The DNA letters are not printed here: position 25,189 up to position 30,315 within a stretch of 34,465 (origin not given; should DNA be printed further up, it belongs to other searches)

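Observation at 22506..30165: NfeD-like, flotillin and giant AAA_5-ATPase three-gene cassette as a candidate undescribed membrane-microdomain system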

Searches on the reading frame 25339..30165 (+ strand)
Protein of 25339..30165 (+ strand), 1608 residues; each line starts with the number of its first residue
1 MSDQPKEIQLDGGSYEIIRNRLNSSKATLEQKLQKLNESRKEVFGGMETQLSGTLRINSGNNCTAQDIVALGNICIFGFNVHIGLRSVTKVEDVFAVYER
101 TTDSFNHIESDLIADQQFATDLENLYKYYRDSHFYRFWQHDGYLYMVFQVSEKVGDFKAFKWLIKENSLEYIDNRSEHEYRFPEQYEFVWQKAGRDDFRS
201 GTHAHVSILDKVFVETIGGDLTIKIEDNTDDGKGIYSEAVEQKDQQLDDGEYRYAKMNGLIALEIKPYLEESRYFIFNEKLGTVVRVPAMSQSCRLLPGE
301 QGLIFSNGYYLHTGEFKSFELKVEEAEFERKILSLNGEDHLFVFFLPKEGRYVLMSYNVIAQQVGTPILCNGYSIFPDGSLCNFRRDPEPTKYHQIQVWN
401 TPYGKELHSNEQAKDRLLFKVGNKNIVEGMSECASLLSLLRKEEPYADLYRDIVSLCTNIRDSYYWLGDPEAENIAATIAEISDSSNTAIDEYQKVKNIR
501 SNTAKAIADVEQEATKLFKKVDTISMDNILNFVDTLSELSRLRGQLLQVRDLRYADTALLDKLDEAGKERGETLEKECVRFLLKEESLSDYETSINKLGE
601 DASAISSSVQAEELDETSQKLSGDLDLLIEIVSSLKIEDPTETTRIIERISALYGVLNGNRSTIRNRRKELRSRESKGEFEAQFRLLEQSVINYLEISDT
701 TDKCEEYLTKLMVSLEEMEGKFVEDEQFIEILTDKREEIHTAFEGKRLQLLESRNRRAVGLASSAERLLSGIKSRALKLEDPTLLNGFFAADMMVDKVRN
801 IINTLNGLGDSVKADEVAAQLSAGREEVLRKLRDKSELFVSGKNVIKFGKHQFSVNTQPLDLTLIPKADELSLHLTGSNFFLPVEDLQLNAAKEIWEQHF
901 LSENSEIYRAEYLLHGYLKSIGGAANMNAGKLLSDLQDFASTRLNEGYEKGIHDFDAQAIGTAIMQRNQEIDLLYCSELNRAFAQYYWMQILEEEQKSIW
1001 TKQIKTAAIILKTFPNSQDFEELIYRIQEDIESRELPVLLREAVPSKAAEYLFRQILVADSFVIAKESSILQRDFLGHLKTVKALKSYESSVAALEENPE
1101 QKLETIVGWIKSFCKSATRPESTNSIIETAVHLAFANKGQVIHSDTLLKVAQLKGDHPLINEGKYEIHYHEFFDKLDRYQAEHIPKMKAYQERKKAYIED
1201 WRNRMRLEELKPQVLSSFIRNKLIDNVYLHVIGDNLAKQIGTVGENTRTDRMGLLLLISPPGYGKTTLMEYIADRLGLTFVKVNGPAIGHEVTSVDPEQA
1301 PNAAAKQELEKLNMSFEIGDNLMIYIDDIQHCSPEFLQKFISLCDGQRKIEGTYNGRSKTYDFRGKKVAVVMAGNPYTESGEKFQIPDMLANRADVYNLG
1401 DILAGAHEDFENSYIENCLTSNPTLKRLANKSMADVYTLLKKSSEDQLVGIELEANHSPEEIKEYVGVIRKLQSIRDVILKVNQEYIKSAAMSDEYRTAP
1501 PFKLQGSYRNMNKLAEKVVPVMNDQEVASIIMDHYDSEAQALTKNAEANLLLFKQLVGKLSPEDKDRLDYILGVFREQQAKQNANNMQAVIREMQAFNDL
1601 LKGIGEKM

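Call 7: search_protein_families(library=pfam, proteins=[window:25339-30165:+], max_evalue=0.01)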
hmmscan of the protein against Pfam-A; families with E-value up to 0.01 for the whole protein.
window:25339-30165:+ (1608 aa): 6 families
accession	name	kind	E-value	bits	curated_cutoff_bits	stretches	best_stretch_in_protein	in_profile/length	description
PF12458.13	DUF3686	-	7e-172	572.4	25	1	29-465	2-448/448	ATPase involved in DNA repair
PF25472.1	DUF7902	-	2e-23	82.8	26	1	587-670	2-85/85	Domain of unknown function (DUF7902)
PF00004.35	AAA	-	5.5e-07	30.5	21.2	1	1255-1375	1-109/131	ATPase family associated with various cellular activities (AAA)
PF07728.20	AAA_5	-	2.5e-05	24.7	22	1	1255-1380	2-127/139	AAA domain (dynein-related subfamily)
PF13401.12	AAA_22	-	3.3e-05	24.6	27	1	1252-1346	5-110/130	AAA domain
PF05496.18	RuvB_N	-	0.00011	22.5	27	1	1244-1290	25-71/159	Holliday junction DNA helicase RuvB P-loop domain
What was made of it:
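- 25339..30165 (+): Giant soluble AAA+ ATPase, 1608 aa, of the DUF3686/DUF7902 family (NCBI name 'DNA repair ATPase'). PF12458 E=7e-172, PF25472 E=2e-23, AAA E=5.5e-7, AAA_5 E=2.5e-5 (call 7).
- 26587..28740 (+): Helical middle. Long helical bundles span aa 417-835 and include DUF7902 (aa 587-670). A small beta domain lies at aa 845-883. A second helical domain spans aa 909-1134. Pfam DUF7902 (call 7).
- On MoxR/AAA_5 (helix-2-insert) AAA+ ATPases: AAA_5 24.7 bits against a cut-off of 22 (call 7).
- Closest known: MoxR-class AAA+ ATPases. Same: There is a marginal Pfam AAA_5 hit (call 7).
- Checked: Pfam on the giant protein gives AAA_5 at 24.7 bits (cut-off 22) and AAA at 30.5 bits (call 7).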

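Call 8: search_protein_families(library=ncbifam, proteins=[window:25339-30165:+], max_evalue=0.01)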
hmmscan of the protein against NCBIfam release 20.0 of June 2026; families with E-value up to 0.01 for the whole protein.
window:25339-30165:+ (1608 aa): 4 families
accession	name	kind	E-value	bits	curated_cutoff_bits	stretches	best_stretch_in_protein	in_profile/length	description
NF000868.0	PRK00080.1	equivalog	4e-05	22.7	282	1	1244-1290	43-89/330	Holliday junction branch migration DNA helicase RuvB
TIGR00635.1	ruvB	equivalog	0.0005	19.2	299.05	1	1246-1289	24-67/305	Holliday junction branch migration DNA helicase RuvB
NF047748.1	PrtsmActNtasePan1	equivalog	0.0029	16.7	750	0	1255-1291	185-221/405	proteasome-activating nucleotidase Pan1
NF009883.0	PRK13341.1-4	equivalog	0.0036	15.2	668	1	1248-1287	51-90/729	AAA family ATPase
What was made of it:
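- Tried and rejected: NCBIfam gave only sub-threshold RuvB/Pan1 P-loop matches (call 8).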

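Call 9: search_protein_families(library=padloc, proteins=[window:25339-30165:+], max_evalue=0.01)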
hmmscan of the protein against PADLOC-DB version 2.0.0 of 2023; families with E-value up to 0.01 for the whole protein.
window:25339-30165:+ (1608 aa): 2 families
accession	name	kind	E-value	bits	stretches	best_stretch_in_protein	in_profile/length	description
PDLC04232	IetA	-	0.00016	19.2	1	1254-1283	118-147/330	-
PDLC04140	mad8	-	0.00084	16.9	1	1251-1409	26-101/314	mads_8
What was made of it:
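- On Known anti-phage defence systems (PADLOC-DB 2.0): Only P-loop-level matches: IetA E=1.6e-4 over 30 aa and mad8 E=8e-4 (call 9).
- PADLOC gives only marginal Walker-A-level matches (IetA E=1.6e-4, mad8 E=8e-4; call 9).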
